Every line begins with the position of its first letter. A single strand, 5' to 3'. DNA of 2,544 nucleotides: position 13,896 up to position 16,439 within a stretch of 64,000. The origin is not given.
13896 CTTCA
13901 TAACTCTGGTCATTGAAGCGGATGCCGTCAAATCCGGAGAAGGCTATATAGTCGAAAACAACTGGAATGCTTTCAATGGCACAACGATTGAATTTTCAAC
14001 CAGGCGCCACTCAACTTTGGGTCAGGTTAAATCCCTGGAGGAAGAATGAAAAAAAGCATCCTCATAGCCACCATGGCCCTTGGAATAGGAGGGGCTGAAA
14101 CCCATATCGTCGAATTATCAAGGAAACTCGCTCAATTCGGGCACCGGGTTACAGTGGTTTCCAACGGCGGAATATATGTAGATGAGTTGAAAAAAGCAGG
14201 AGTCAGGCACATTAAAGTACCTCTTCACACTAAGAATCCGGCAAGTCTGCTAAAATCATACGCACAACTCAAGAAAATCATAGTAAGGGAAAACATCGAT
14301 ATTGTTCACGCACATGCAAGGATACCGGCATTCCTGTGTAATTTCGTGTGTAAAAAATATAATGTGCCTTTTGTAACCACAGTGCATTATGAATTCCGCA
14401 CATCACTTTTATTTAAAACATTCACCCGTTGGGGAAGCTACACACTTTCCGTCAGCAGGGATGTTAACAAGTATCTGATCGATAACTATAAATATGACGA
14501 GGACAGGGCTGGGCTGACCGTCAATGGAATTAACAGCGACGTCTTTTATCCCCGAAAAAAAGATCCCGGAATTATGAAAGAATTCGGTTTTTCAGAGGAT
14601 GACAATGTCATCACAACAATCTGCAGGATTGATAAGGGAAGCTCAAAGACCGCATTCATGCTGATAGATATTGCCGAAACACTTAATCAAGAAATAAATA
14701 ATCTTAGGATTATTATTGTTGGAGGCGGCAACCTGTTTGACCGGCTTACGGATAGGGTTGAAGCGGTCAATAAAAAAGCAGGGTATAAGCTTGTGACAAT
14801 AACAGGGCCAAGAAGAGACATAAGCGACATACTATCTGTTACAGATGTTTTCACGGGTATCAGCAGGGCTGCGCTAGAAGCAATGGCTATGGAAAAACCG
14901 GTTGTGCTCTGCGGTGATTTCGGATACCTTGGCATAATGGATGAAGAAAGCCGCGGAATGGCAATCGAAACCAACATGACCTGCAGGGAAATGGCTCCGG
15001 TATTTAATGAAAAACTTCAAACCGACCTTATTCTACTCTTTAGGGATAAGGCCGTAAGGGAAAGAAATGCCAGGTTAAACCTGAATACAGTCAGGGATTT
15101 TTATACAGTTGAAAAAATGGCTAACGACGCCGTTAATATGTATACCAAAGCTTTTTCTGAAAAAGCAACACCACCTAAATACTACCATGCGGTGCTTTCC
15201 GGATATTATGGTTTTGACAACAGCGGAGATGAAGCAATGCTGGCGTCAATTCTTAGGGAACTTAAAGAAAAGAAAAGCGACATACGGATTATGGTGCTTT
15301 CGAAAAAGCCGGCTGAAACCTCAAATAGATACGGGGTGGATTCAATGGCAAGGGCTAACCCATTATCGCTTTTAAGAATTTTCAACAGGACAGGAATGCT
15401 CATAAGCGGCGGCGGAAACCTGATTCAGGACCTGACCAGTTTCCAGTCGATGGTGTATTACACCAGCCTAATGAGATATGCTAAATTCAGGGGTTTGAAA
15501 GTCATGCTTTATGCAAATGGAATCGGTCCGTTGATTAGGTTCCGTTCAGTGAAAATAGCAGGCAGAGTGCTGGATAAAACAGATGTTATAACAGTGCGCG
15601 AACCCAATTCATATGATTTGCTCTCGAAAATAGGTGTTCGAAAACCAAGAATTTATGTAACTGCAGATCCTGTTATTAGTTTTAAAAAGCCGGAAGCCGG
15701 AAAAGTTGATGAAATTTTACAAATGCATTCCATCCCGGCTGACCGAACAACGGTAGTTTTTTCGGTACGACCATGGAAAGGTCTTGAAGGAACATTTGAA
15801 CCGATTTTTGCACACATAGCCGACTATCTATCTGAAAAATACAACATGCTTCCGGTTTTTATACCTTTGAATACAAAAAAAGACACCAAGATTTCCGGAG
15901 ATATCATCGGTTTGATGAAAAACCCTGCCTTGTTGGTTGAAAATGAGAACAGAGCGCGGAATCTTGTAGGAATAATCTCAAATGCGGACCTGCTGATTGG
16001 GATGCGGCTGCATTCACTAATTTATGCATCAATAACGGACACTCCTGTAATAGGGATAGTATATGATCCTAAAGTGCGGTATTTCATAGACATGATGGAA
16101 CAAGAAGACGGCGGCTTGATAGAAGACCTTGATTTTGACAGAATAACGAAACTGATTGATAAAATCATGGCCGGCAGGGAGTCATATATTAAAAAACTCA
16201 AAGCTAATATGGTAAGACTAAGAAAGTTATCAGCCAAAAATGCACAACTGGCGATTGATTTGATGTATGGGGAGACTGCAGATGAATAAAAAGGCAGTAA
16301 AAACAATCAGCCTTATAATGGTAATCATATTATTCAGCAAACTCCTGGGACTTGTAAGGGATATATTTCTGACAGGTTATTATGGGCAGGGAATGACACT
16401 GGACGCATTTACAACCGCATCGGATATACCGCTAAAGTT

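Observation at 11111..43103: Dispersed intergenic REP-like palindromic repeat family (12 copies, 6 loci, core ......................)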

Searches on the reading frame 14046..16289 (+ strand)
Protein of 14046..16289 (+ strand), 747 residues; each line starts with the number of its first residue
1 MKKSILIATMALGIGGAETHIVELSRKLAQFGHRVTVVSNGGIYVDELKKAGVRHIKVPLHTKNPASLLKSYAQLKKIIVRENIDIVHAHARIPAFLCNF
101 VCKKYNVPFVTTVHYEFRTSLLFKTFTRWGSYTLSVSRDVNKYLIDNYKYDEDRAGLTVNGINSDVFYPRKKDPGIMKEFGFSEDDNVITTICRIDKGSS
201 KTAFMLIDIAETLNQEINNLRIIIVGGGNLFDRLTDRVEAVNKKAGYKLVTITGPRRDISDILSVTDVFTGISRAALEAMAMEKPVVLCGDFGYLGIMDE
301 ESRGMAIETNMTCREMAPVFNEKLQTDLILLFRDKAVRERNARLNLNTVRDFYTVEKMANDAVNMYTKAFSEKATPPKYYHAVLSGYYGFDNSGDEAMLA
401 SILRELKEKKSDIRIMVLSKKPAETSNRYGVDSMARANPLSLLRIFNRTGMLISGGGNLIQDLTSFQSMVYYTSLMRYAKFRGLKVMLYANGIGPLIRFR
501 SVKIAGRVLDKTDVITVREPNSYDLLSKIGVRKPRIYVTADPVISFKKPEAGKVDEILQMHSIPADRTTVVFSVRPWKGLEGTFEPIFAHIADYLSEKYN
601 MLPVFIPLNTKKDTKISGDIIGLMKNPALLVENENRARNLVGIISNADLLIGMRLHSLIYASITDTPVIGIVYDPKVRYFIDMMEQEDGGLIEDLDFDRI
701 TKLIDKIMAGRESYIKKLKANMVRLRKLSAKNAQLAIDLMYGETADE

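Call 10: search_protein_families(library=pfam, proteins=[window:14046-16289:+])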
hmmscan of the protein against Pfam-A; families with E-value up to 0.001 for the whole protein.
window:14046-16289:+ (747 aa): 7 families
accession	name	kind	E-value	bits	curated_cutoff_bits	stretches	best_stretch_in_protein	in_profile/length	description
PF04230.19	PS_pyruv_trans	-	3.7e-40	139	25.3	1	392-675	1-280/280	Polysaccharide pyruvyl transferase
PF13439.12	Glyco_transf_4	-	5.2e-26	92.1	28.5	1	14-165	1-169/170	Glycosyltransferase Family 4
PF13477.12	Glyco_trans_4_2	-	2.6e-15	57.2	23.4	1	16-121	8-118/139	Glycosyl transferase 4-like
PF13579.12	Glyco_trans_4_4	-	3.7e-12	47.3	29.7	1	15-120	1-103/158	Glycosyl transferase 4-like domain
PF00534.26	Glycos_transf_1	-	1.1e-09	38.5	26.4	1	177-310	6-143/172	Glycosyl transferases group 1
PF13692.12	Glyco_trans_1_4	-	3e-09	37.7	27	1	187-308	2-125/142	Glycosyl transferases group 1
PF04055.27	Radical_SAM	-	0.00025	21.7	29.5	0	22-75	63-116/166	Radical SAM superfamily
